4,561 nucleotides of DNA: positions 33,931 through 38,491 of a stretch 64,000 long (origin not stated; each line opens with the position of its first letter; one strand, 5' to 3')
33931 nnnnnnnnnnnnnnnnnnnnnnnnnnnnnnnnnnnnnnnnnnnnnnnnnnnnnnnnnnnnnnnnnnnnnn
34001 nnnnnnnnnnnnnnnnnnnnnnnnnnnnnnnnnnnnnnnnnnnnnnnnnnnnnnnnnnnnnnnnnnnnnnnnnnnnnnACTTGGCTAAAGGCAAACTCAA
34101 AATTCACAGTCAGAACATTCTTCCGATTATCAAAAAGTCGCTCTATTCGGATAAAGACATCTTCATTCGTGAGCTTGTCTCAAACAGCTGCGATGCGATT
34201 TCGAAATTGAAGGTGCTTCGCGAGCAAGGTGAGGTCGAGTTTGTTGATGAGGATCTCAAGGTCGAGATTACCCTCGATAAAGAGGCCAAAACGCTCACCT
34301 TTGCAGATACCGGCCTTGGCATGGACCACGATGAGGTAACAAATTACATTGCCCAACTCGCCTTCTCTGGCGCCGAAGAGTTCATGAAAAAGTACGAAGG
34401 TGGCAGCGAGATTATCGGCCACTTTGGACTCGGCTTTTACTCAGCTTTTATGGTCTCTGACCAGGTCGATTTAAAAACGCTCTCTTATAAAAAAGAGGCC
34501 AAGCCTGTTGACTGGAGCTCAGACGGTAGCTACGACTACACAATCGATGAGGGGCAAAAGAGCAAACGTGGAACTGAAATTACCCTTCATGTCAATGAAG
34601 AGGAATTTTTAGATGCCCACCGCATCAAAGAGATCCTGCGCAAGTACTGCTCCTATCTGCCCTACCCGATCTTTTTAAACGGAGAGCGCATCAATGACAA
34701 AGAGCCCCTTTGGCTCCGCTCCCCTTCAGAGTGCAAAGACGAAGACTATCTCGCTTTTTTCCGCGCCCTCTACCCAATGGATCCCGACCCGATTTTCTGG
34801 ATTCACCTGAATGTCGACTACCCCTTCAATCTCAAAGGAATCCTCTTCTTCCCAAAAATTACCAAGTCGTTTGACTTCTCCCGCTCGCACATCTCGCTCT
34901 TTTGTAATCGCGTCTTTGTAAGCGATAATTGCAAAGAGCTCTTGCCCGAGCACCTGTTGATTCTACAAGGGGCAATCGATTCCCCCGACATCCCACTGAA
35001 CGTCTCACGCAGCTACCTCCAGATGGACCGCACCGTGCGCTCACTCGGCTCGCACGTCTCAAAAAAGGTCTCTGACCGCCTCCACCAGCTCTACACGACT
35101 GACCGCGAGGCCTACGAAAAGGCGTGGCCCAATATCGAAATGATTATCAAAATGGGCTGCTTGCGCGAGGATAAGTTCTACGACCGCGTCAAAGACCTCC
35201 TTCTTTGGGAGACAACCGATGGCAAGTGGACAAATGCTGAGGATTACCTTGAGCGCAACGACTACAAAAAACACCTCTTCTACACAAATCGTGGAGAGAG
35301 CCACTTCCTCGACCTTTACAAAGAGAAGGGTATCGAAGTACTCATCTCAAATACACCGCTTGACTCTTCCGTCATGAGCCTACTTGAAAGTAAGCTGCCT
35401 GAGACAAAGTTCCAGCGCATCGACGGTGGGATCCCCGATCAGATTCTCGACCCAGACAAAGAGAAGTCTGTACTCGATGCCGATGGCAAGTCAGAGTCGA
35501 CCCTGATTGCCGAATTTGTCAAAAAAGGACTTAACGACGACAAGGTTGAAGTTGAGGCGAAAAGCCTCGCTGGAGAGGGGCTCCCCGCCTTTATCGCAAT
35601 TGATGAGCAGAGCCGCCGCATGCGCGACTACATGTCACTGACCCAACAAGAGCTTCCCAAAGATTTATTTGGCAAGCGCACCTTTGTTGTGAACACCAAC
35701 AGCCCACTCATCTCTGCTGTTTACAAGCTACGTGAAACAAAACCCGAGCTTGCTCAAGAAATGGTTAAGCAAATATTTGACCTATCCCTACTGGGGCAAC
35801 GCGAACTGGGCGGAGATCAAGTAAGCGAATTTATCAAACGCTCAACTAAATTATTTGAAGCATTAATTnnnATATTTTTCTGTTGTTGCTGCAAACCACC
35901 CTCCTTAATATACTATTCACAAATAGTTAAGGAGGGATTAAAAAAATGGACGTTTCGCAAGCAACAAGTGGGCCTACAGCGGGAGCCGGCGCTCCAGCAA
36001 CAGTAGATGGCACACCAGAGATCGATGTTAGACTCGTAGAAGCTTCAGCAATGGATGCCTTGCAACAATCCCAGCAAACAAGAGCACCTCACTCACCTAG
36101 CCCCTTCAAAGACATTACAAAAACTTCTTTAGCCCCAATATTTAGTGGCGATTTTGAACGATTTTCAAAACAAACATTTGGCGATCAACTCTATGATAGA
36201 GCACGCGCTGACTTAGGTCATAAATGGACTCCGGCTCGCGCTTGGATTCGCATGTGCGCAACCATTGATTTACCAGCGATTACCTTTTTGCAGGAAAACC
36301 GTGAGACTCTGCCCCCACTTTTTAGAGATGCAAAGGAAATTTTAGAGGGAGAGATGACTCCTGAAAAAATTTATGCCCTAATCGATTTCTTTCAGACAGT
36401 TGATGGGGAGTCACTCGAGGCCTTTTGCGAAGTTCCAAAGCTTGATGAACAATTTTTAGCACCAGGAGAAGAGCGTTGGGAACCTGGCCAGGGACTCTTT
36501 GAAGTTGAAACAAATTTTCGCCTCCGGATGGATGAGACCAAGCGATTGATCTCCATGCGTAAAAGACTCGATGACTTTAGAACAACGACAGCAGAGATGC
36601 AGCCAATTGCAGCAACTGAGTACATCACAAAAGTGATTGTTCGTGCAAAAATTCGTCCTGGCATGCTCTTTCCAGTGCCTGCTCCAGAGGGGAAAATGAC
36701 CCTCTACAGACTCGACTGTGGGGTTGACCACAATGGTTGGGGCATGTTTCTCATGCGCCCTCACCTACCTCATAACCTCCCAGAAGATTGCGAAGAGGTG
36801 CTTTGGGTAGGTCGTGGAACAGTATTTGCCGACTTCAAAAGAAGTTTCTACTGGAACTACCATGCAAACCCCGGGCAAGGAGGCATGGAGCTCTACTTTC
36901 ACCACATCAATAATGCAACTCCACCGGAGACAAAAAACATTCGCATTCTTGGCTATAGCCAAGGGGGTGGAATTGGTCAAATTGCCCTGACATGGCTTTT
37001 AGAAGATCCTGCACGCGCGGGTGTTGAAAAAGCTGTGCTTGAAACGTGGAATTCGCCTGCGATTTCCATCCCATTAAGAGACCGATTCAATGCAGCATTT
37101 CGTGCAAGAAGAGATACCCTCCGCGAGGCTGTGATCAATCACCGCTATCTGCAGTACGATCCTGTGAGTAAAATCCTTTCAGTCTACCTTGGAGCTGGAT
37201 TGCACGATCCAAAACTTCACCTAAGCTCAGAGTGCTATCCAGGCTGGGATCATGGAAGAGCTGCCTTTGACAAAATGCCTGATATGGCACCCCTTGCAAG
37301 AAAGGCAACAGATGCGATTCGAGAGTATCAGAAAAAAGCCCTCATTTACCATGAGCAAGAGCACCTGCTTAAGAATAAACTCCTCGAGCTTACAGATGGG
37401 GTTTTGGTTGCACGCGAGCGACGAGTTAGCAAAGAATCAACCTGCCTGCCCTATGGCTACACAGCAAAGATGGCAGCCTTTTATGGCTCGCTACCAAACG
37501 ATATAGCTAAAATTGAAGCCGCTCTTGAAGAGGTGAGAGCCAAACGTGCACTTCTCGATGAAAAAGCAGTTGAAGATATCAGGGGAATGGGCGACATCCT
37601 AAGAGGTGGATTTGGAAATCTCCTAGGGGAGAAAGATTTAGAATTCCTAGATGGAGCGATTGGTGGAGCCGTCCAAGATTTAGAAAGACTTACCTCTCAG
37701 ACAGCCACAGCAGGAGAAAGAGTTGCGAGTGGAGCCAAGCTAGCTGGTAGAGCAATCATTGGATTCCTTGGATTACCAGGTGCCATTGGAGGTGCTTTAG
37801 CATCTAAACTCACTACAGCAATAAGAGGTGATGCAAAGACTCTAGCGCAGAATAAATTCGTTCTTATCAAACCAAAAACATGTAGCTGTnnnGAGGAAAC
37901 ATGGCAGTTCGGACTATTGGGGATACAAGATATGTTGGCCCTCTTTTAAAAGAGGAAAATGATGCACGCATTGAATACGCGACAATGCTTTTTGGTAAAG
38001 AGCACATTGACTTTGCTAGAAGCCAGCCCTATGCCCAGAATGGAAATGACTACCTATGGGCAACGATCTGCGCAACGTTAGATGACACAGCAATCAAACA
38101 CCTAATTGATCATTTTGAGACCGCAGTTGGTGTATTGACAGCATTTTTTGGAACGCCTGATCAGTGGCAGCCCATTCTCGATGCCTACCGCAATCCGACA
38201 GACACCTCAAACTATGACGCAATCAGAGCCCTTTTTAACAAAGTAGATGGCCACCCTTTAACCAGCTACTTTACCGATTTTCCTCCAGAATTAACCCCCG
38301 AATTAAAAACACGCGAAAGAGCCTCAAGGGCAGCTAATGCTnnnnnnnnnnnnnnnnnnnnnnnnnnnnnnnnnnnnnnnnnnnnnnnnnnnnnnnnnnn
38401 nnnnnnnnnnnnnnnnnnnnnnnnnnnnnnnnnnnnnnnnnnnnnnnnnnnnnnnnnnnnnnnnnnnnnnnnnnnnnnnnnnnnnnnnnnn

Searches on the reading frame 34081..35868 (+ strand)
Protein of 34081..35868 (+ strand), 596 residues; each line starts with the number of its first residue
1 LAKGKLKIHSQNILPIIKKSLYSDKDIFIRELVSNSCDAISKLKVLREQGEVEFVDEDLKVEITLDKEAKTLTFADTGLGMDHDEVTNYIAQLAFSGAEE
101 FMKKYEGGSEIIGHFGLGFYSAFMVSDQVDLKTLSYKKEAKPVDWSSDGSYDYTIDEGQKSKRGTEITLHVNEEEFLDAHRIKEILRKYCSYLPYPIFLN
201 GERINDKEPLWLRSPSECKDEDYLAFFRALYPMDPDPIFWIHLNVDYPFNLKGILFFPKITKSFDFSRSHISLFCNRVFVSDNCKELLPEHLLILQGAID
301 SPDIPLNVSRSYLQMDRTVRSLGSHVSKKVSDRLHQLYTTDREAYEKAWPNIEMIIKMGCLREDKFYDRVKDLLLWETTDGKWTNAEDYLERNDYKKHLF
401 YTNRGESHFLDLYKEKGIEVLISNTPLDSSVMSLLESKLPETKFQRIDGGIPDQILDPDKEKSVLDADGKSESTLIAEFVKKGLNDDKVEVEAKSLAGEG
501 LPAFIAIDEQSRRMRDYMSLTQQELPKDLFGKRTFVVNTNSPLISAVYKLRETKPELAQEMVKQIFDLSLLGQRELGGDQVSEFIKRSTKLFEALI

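Call 8: search_protein_families(library=pfam, proteins=[window:34081-35868:+], max_evalue=0.001)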
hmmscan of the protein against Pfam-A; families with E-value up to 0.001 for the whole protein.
window:34081-35868:+ (596 aa): 3 families
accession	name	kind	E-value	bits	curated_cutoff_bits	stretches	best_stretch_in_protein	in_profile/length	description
PF00183.23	HSP90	-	5e-54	184.6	24.4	1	202-572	80-467/518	Hsp90 protein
PF13589.12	HATPase_c_3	-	3.3e-09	37.3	25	1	29-136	7-95/137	Histidine kinase-, DNA gyrase B-, and HSP90-like ATPase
PF02518.31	HATPase_c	-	0.00016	22.5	26.4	1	29-173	10-109/111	Histidine kinase-, DNA gyrase B-, and HSP90-like ATPase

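Call 14: find_related_loci(query=window:34081-35868:+, collection=genome_contigs, flank=10000)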
Query window:34081-35868:+ (596 aa) in genome_contigs; peptide patterns used: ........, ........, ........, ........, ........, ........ (x = any residue, [..] = any of these).
54 stretches matched a pattern; 11 encode a relative of the query (tblastn E <= 1e-3); 11 distinct loci.
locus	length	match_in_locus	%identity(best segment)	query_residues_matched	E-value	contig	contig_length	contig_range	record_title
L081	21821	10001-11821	60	1-595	0e+0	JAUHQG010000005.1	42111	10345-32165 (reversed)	MAG: Candidatus Amphrikana amoebophyrae isolate SimkAspAT52 c_000000000005, whole genome shotgun sequence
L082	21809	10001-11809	60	1-596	0e+0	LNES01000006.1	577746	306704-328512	MAG: Chlamydiae bacterium Ga0074140 Ga0074140_12.1, whole genome shotgun sequence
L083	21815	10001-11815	59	1-596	0e+0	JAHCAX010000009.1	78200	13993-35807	MAG: Candidatus Acheromyda pituitae isolate ACE_VER1 VER1_9, whole genome shotgun sequence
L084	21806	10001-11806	57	1-595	0e+0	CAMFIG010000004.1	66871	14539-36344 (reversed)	MAG: uncultured Chlamydiae bacterium isolate SRR9109408_bin.1_metaWRAP_v1.3_MAG genome assembly, contig: ERZ12289981.221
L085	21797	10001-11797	55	1-595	0e+0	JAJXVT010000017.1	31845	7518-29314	MAG: bacterium isolate BP5.bin41 NODE_2143_length_31845_cov_1.718583, whole genome shotgun sequence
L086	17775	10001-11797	53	1-595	0e+0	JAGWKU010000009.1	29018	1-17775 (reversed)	MAG: Verrucomicrobiota bacterium isolate REEB169 contig-150_1751, whole genome shotgun sequence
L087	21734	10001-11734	54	1-595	0e+0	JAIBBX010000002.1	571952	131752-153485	MAG: Parachlamydiales bacterium isolate SSF52 NODE_47_length_571952_cov_25.852332, whole genome shotgun sequence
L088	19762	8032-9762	55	4-595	0e+0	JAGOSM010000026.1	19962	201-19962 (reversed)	MAG: Simkaniaceae bacterium isolate Gw_Eff_bin_326 Gw_Eff_5673_length_19962_cov_8.199445, whole genome shotgun sequence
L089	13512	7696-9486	57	1-595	0e+0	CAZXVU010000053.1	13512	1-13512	MAG TPA_asm: uncultured bacterium isolate SRP200132_co1_523 genome assembly, contig: NODE_7992_length_13512_cov_9.184588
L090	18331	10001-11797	56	1-595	0e+0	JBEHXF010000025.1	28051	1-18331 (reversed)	MAG: Chlamydiota bacterium isolate ES1.bin.38 NODE_1561_length_28051_cov_4.580710, whole genome shotgun sequence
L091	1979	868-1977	64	1-365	0e+0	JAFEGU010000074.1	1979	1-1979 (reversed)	MAG: Verrucomicrobia bacterium isolate SZAS-8 LIN-198__74__length-1979, whole genome shotgun sequence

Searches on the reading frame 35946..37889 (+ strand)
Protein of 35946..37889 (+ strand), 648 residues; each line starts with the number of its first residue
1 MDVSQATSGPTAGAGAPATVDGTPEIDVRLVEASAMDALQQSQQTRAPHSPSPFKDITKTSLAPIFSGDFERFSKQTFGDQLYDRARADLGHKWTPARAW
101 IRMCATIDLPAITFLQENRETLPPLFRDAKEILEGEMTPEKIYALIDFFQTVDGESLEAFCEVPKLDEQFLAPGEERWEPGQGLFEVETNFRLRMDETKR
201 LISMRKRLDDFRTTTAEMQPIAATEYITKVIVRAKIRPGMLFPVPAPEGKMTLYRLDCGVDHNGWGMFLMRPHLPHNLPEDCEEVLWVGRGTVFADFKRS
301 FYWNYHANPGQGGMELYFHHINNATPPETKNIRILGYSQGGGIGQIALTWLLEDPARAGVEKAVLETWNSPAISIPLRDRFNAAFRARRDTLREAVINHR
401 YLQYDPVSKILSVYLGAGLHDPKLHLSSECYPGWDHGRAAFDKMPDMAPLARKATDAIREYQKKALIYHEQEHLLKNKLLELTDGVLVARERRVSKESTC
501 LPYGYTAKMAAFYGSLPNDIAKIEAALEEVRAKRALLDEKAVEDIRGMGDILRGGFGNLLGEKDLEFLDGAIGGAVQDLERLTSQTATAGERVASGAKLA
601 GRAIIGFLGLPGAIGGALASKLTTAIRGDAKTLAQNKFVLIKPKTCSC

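Call 3: search_protein_families(library=pfam, proteins=[window:35946-37889:+], max_evalue=10)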
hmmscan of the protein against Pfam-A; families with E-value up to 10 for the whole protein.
window:35946-37889:+ (648 aa): 1 family
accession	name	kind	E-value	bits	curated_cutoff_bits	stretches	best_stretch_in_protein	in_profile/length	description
PF23814.1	DUF7185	-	0.053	14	27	1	519-546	18-45/86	Family of unknown function (DUF7185)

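Call 44: find_homologous_proteins(query=window:35946-37889:+, max_evalue=0.001)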
Query window:35946-37889:+ (648 aa): 1 proteins with E <= 0.001 among 8000 candidates.
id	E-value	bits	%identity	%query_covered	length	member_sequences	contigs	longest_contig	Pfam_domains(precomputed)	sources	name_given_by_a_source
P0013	0.0e+0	1497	100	100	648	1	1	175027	-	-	-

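Call 48: search_protein_families(library=ncbifam, proteins=[window:35946-37889:+], max_evalue=1)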
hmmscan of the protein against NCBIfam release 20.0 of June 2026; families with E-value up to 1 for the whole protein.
window:35946-37889:+ (648 aa): 0 families

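Call 64: search_solved_structures(query=window:35946-37889:+, max_evalue=1, show_alignments=2)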
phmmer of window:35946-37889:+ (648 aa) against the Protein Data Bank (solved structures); distinct sequences matched with E-value up to 1: 0.

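Call 65: search_protein_families(library=padloc, proteins=[window:35946-37889:+], max_evalue=0.1)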
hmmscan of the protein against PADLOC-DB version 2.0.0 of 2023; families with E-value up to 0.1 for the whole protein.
window:35946-37889:+ (648 aa): 0 families

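Call 74: predict_structure(protein=window:35946-37889:+)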
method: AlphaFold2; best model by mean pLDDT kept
length: 648 residues; sequences in the alignment: 1
mean_pLDDT: 40.7   pTM: 0.33
mean pLDDT of the five models: 40.7, 35.6, 34.4, 32.3, 30.4
residues with pLDDT >= 90: 5; 70-90: 51; 50-70: 71; < 50: 521
segments of 3 or more residues with pLDDT < 50: 1-9, 11-76, 78-445, 492-504, 585-587, 589-648
pLDDT, mean of each block of 10 residues (from residue 1): 35 30 30 34 30 26 27 36 38 34 32 37 37 38 39 32 31 32 29 28 30 30 31 31 38 37 30 31 29 26 28 31 29 31 35 36 38 34 37 30 29 30 30 38 47 60 71 82 67 47 52 76 88 81 71 61 64 63 50 43 45 41 39 37 31
secondary structure, 60 per line:
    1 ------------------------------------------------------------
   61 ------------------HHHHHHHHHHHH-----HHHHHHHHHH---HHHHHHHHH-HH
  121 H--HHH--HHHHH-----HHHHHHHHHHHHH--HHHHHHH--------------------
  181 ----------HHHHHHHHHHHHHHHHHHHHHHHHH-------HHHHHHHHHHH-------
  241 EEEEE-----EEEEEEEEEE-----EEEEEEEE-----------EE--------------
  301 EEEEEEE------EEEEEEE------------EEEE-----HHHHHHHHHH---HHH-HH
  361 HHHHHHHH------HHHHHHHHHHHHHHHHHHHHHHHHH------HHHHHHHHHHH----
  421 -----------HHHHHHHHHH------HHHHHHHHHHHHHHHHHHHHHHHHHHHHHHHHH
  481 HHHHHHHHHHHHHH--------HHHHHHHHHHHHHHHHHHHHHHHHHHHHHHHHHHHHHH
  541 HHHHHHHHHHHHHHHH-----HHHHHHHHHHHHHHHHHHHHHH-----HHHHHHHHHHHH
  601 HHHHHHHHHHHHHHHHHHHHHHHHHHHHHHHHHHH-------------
elements in order: H79-90 H96-105 H109-117 H129-133 H139-151 H154-160 H191-215 H223-233 E241-245 E251-260 E266-273 E301-307 E314-320 E333-336 H342-351 H359-368 H375-399 H406-416 H432-441 H448-494 H503-556 H562-583 H589-635

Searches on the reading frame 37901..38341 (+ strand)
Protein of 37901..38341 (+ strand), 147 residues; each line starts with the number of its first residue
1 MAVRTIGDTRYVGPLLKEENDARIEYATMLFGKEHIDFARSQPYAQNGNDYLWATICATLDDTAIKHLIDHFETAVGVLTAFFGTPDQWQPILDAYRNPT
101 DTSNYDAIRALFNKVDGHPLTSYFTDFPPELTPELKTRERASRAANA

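Call 27: search_protein_representatives(protein=window:37901-38341:+)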
Query: 147 residues. Proteins with E-value up to 0.001 (for the whole library): 3; up to 1e-10: 1; up to 1e-30: 1. The best 3 are listed.
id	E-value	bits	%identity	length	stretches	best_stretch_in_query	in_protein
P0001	6.8e-95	331.3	100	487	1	1-147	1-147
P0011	5.1e-07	46.3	31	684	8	28-79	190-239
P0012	4.1e-04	36.9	30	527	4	61-108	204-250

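Call 49: search_protein_families(library=pfam, proteins=[window:37901-38341:+], max_evalue=10)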
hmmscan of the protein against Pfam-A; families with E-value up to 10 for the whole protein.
window:37901-38341:+ (147 aa): 0 families
